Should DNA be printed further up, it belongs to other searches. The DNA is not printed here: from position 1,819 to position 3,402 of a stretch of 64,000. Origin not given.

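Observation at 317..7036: icd and acnA are translationally coupled to a 2-hydroxyacyl-CoA-dehydratase-like pair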

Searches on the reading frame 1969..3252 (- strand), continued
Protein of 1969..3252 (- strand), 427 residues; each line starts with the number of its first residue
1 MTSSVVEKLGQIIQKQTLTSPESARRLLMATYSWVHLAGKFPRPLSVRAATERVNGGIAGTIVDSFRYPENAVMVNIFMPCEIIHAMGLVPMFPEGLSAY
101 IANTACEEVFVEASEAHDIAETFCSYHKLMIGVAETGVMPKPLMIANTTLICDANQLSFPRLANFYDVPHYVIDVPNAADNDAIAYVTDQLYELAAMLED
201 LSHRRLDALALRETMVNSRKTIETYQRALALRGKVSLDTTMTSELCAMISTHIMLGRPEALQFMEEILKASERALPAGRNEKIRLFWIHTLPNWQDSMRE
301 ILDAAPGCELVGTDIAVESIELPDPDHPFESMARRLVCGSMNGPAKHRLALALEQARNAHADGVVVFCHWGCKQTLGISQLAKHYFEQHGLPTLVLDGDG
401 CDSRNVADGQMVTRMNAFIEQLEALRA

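Call 39: find_encoding_contigs(protein=P0055, flank=8000, max_places=3)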
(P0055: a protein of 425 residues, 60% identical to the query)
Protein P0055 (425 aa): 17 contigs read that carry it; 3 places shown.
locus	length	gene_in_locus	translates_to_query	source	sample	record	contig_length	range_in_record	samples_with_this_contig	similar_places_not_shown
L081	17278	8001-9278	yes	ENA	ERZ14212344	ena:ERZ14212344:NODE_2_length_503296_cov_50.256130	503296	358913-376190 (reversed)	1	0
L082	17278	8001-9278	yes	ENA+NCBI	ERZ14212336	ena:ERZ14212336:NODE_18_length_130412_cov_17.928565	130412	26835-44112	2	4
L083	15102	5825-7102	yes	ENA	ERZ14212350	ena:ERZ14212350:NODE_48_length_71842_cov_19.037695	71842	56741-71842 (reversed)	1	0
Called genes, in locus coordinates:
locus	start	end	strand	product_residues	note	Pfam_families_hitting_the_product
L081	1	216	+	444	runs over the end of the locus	PF01554:MatE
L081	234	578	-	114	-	-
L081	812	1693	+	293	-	PF04860:Phage_portal (weak)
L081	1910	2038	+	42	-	-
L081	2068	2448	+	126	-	-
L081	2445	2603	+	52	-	-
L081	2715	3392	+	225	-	PF04984:Phage_sheath_1 (weak)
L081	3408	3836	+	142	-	PF09393:DUF2001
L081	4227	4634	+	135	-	PF08890:Phage_TAC_5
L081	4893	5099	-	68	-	-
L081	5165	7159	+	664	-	PF20155:TMP_3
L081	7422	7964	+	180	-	PF00440:TetR_N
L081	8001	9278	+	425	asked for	PF06050:HGD-D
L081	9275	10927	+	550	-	PF06050:HGD-D, PF01869:BcrAD_BadFG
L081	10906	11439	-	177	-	-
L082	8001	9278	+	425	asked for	PF06050:HGD-D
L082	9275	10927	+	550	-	PF06050:HGD-D, PF01869:BcrAD_BadFG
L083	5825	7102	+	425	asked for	PF06050:HGD-D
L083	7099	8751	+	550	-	PF06050:HGD-D, PF01869:BcrAD_BadFG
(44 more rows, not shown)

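Call 40: find_encoding_contigs(protein=P0107, flank=8000, max_places=3)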
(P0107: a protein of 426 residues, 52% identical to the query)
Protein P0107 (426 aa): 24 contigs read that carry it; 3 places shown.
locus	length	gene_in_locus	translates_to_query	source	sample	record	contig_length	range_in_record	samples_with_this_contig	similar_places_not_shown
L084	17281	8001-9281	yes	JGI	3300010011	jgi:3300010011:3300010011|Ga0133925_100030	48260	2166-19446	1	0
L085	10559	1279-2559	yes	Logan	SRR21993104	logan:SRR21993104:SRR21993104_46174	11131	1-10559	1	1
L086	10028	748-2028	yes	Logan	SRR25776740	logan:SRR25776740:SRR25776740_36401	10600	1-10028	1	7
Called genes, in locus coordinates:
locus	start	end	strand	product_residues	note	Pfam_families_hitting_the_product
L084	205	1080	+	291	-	PF01435:Peptidase_M48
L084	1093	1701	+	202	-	-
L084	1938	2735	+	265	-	PF04909:Amidohydro_2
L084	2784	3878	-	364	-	PF02653:BPD_transp_2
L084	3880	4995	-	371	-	PF02653:BPD_transp_2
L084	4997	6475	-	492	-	PF00005:ABC_tran, PF13304:AAA_21 (faint), PF00005:ABC_tran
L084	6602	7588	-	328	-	PF13407:Peripla_BP_4, PF00532:Peripla_BP_1 (weak)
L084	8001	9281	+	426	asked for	PF06050:HGD-D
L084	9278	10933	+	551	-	PF06050:HGD-D, PF01869:BcrAD_BadFG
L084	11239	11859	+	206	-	PF02660:G3P_acyltransf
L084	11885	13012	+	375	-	PF13506:Glyco_transf_21, PF13641:Glyco_tranf_2_3, PF00535:Glycos_transf_2, PF10111:Glyco_tranf_2_2 (weak), PF13632:Glyco_trans_2_3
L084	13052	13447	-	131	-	PF00881:Nitroreductase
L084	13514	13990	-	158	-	-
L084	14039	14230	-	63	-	-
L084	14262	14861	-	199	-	PF00440:TetR_N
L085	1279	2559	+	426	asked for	PF06050:HGD-D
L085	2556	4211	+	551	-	PF06050:HGD-D, PF01869:BcrAD_BadFG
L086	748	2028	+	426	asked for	PF06050:HGD-D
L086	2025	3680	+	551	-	PF06050:HGD-D, PF01869:BcrAD_BadFG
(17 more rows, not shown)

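Call 41: find_encoding_contigs(protein=P0106, flank=6000, max_places=2)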
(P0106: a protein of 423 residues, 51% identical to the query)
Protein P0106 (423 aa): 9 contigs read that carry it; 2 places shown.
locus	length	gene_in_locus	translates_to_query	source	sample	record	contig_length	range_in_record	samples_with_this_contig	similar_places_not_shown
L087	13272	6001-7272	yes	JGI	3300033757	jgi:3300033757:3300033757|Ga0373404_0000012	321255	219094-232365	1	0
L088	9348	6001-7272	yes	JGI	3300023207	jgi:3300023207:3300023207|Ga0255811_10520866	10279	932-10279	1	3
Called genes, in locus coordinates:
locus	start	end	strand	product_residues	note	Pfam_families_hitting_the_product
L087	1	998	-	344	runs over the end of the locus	PF08240:ADH_N, PF16912:Glu_dehyd_C, PF00107:ADH_zinc_N, PF13602:ADH_zinc_N_2 (weak)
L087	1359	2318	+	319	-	PF00532:Peripla_BP_1, PF13407:Peripla_BP_4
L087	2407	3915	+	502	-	PF00005:ABC_tran, PF13175:AAA_15 (faint), PF13304:AAA_21 (faint), PF00005:ABC_tran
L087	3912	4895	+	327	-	PF02653:BPD_transp_2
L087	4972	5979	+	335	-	PF00356:LacI, PF00532:Peripla_BP_1, PF13407:Peripla_BP_4, PF13377:Peripla_BP_3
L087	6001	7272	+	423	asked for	PF06050:HGD-D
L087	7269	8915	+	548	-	PF06050:HGD-D, PF01869:BcrAD_BadFG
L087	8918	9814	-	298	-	-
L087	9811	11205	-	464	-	PF04055:Radical_SAM, PF13186:SPASM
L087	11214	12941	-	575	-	-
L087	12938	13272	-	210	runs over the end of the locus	-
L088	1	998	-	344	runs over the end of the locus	PF08240:ADH_N, PF16912:Glu_dehyd_C, PF00107:ADH_zinc_N, PF13602:ADH_zinc_N_2 (weak)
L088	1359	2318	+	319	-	PF00532:Peripla_BP_1, PF13407:Peripla_BP_4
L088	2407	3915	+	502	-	PF00005:ABC_tran, PF13175:AAA_15 (faint), PF13304:AAA_21 (faint), PF00005:ABC_tran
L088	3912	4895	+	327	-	PF02653:BPD_transp_2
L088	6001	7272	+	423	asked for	PF06050:HGD-D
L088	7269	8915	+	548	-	PF06050:HGD-D, PF01869:BcrAD_BadFG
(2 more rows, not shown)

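Call 42: find_encoding_contigs(protein=P0110, flank=6000, max_places=2)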
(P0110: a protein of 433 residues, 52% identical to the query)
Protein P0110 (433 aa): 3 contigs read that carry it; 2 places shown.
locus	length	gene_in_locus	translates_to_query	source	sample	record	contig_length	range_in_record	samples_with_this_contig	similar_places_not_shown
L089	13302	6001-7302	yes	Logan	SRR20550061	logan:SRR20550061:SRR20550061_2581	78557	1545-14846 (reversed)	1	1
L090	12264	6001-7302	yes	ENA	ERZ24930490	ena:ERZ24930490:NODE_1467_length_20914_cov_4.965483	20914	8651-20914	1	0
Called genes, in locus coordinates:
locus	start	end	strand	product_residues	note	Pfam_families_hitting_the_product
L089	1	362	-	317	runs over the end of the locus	PF00132:Hexapep (faint)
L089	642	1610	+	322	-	PF02445:NadA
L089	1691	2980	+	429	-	PF00890:FAD_binding_2, PF03486:HI0933_like (weak), PF07992:Pyr_redox_2 (faint)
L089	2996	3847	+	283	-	PF02749:QRPTase_N, PF01729:QRPTase_C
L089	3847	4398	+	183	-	PF08279:HTH_11, PF02829:3H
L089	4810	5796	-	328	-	PF16654:DAPDH_C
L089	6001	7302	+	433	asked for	PF06050:HGD-D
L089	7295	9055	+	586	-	PF06050:HGD-D, PF01869:BcrAD_BadFG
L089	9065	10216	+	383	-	PF00149:Metallophos, PF12850:Metallophos_2, PF12320:SbcD_C (weak)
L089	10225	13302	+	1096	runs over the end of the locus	PF13476:AAA_23, PF13555:AAA_29 (weak), PF13558:SbcC_Walker_B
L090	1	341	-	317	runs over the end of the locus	PF00132:Hexapep (faint)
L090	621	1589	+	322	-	PF02445:NadA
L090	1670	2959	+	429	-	PF00890:FAD_binding_2, PF03486:HI0933_like (weak), PF07992:Pyr_redox_2 (faint)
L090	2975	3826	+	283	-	PF02749:QRPTase_N, PF01729:QRPTase_C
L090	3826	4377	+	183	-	PF08279:HTH_11, PF02829:3H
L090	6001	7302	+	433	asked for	PF06050:HGD-D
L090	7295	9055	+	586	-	PF06050:HGD-D, PF01869:BcrAD_BadFG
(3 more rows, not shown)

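Call 43: find_encoding_contigs(protein=P0022, flank=6000, max_places=2)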
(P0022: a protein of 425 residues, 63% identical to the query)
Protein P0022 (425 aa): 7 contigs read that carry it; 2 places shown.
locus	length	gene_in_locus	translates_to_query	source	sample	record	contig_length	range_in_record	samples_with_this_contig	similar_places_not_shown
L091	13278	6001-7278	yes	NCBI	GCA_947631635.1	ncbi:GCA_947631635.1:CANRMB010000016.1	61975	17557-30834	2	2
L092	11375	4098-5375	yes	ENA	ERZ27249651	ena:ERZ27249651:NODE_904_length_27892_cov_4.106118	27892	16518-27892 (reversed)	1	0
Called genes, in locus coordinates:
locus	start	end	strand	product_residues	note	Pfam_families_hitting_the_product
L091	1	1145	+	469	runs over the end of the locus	PF26769:HAMP_PhoQ (faint), PF00672:HAMP, PF00512:HisKA, PF02518:HATPase_c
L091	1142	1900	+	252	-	-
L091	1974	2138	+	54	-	-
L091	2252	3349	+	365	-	PF02557:VanY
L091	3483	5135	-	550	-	PF00890:FAD_binding_2, PF03486:HI0933_like (faint), PF07992:Pyr_redox_2 (faint), PF12831:FAD_oxidored, PF02910:Succ_DH_flav_C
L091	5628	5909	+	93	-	-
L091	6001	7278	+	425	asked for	PF06050:HGD-D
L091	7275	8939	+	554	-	PF06050:HGD-D, PF01869:BcrAD_BadFG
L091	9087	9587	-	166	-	-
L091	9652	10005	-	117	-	-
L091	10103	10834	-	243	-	PF14285:DUF4367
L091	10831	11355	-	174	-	PF07638:Sigma70_ECF (faint), PF04542:Sigma70_r2, PF08281:Sigma70_r4_2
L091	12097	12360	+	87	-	-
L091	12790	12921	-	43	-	-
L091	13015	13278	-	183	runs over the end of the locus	PF02518:HATPase_c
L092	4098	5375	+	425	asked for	PF06050:HGD-D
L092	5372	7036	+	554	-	PF06050:HGD-D, PF01869:BcrAD_BadFG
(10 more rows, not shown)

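Call 58: search_protein_families(library=pfam, alignment_id=A5, max_evalue=0.00001)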
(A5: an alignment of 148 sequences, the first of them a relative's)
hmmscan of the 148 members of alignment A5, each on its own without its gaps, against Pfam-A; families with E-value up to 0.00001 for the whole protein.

A. member 1, L007:20-1126:+ (368 aa): 0 families

B. families by the number of members that match (of 148 scanned): 126 families (the first 25 are shown)
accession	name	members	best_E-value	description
PF12802.13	MarR_2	4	1.8e-10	MarR family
PF01554.23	MatE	3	5.2e-51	MatE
PF00005.33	ABC_tran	3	3.8e-39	ABC transporter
PF00395.25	SLH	3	1.1e-34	S-layer homology domain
PF12821.13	ThrE_2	3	2.2e-28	Threonine/Serine exporter, ThrE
PF00590.25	TP_methylase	2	7.6e-46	Tetrapyrrole (Corrin/Porphyrin) Methylases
PF02518.31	HATPase_c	2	2.1e-26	Histidine kinase-, DNA gyrase B-, and HSP90-like ATPase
PF00665.32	rve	2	6.7e-25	Integrase core domain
PF00528.27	BPD_transp_1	2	4.3e-18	Binding-protein-dependent transport system inner membrane component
PF13304.12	AAA_21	2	2.6e-11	AAA domain, putative AbiEii toxin, Type IV TA system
PF13508.13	Acetyltransf_7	2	6.7e-11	Acetyltransferase (GNAT) domain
PF00583.31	Acetyltransf_1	2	8.6e-11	Acetyltransferase (GNAT) family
PF12837.12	Fer4_6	2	4.5e-10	4Fe-4S binding domain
PF13527.13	Acetyltransf_9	2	5.2e-10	Acetyltransferase (GNAT) domain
PF00037.32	Fer4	2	1.3e-09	4Fe-4S binding domain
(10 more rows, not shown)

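Call 59: search_protein_families(library=pfam, alignment_id=A6, max_evalue=0.00001)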
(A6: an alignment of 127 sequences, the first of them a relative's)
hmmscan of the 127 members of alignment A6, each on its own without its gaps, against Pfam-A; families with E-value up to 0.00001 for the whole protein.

A. member 1, L042:5298-6716:+ (472 aa): 2 families
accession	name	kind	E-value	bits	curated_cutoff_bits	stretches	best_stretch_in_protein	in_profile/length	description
PF22483.2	Mu-transpos_C_2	-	2.3e-17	62.9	27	1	304-372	1-69/73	Mu transposase, C-terminal domain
PF13560.12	HTH_31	-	3.1e-06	27.9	27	0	12-46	7-42/64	Helix-turn-helix domain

B. families by the number of members that match (of 127 scanned): 167 families (the first 25 are shown)
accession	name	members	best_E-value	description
PF00128.31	Alpha-amylase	2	5.2e-154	Alpha amylase, catalytic domain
PF00580.27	UvrD-helicase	2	4.5e-98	UvrD/REP helicase N-terminal domain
PF13361.12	UvrD_C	2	2.2e-83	UvrD-like helicase C-terminal domain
PF12706.13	Lactamase_B_2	2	3.7e-28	Beta-lactamase superfamily domain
PF13245.12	AAA_19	2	1.5e-24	AAA domain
PF13279.12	4HBT_2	2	1.6e-13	Thioesterase-like superfamily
PF13538.12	UvrD_C_2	2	7.8e-11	UvrD-like helicase C-terminal domain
PF01443.25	Viral_helicase1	2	9.6e-07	Viral superfamily 1 RNA helicase core domain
PF03030.21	H_PPase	1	1.7e-280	Inorganic H+ pyrophosphatase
PF05872.18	HerA_C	1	8.7e-201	Helicase HerA-like C-terminal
PF00224.27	PK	1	8.6e-137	Pyruvate kinase, barrel domain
PF12997.12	DUF3881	1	3.4e-114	Domain of unknown function, E. rectale Gene description (DUF3881)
PF00152.25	tRNA-synt_2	1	4.2e-106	tRNA synthetases class II (D, K and N)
PF03600.22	CitMHS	1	4.9e-98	Citrate transporter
PF01653.23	DNA_ligase_aden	1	8e-98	NAD-dependent DNA ligase adenylation domain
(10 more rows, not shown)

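Call 74: predict_structure(alignment_id=A1)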
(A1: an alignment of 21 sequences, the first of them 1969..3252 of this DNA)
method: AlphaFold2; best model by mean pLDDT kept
length: 427 residues; sequences in the alignment: 21
mean_pLDDT: 89.2   pTM: 0.90
mean pLDDT of the five models: 89.2, 88.6, 87.6, 86.9, 86.1
residues with pLDDT >= 90: 262; 70-90: 141; 50-70: 24; < 50: 0
segments of 3 or more residues with pLDDT < 50: none
pLDDT, mean of each block of 10 residues (from residue 1): 78 92 94 88 86 93 95 94 97 87 84 91 86 95 93 83 97 92 97 98 96 98 95 89 89 94 96 92 88 69 79 82 95 92 86 94 87 71 94 85 71 89 90
secondary structure, 60 per line:
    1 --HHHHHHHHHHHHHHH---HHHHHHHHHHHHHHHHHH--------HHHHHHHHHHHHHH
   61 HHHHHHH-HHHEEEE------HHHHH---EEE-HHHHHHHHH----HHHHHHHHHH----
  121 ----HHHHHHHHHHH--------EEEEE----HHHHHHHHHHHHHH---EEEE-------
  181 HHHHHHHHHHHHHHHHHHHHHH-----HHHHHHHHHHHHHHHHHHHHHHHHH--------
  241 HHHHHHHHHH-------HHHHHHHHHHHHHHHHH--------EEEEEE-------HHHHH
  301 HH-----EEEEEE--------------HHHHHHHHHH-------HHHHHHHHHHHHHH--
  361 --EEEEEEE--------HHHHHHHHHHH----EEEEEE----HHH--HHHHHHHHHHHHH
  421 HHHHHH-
elements in order: H3-17 H21-38 H47-67 E72-75 H82-86 E90-92 H94-102 H107-116 H125-135 E144-148 H153-166 E170-173 H181-202 H208-232 H241-250 H258-274 E283-288 H296-302 E308-313 H328-337 H345-358 E363-369 H378-388 E393-398 H408-426

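Call 76: fold_search(model_id=the predicted structure, library=pdb)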
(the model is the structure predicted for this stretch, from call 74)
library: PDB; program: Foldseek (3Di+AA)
matches with E <= 10: 805; with E <= 0.001: 20
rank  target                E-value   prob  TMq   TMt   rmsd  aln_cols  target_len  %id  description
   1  3o3m_A                1.6e-16  1.00  0.77  0.82   3.3       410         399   19  (R)-2-Hydroxyisocaproyl-CoA Dehydratase (released 2011-03-16)
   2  3o3m_C                3.8e-16  1.00  0.77  0.82   3.3       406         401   18  (R)-2-Hydroxyisocaproyl-CoA Dehydratase (released 2011-03-16)
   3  3o3o_A                4.2e-16  1.00  0.76  0.81   3.4       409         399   19  (R)-2-hydroxyisocaproyl-CoA dehydratase in complex with (R)-2-hydroxyisocaproate (released 2011-03-16)
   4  8s02_C                6.3e-16  1.00  0.78  0.77   3.3       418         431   17  BzdNO-benzoyl-CoA complex (released 2025-03-05)
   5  8s02_A                1.2e-15  1.00  0.78  0.77   3.4       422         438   17  BzdNO-benzoyl-CoA complex (released 2025-03-05)
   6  8s2r_C                1.4e-15  1.00  0.77  0.77   3.4       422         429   18  BzdNO in partially coenzyme A - free state (released 2025-03-05)
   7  9g87_A                2.0e-15  1.00  0.77  0.75   3.6       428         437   18  3-methylbenzoyl-CoA reductase from Thauera chlorobenzoica (subunits MbdON ) (released 2026-02-04)
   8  9gai_A                2.1e-15  1.00  0.78  0.76   3.6       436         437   18  3-methylbenzoyl-CoA reductase from Thauera chlorobenzoica (MbdONPQ) (released 2026-02-18)
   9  9gai_E                2.1e-14  1.00  0.75  0.74   3.5       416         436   18  3-methylbenzoyl-CoA reductase from Thauera chlorobenzoica (MbdONPQ) (released 2026-02-18)
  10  6eno                  3.1e-14  1.00  0.69  0.70   6.0       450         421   18  Double cubane cluster oxidoreductase (released 2018-03-14)
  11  7yzm_A                4.6e-14  1.00  0.70  0.70   5.9       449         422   19  MgADPNP-bound DCCP:DCCP-R complex (released 2022-12-28)
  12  7yyl_A                9.6e-14  1.00  0.70  0.71   5.9       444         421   19  nucleotide-free DCCP:DCCP-R complex (released 2022-12-28)
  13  7yyl_D                1.5e-13  1.00  0.69  0.70   6.1       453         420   18  nucleotide-free DCCP:DCCP-R complex (released 2022-12-28)
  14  7yyl_B                5.6e-13  1.00  0.72  0.73   5.3       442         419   19  nucleotide-free DCCP:DCCP-R complex (released 2022-12-28)
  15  9g87_B                9.6e-12  1.00  0.67  0.73   5.3       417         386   17  3-methylbenzoyl-CoA reductase from Thauera chlorobenzoica (subunits MbdON ) (released 2026-02-04)
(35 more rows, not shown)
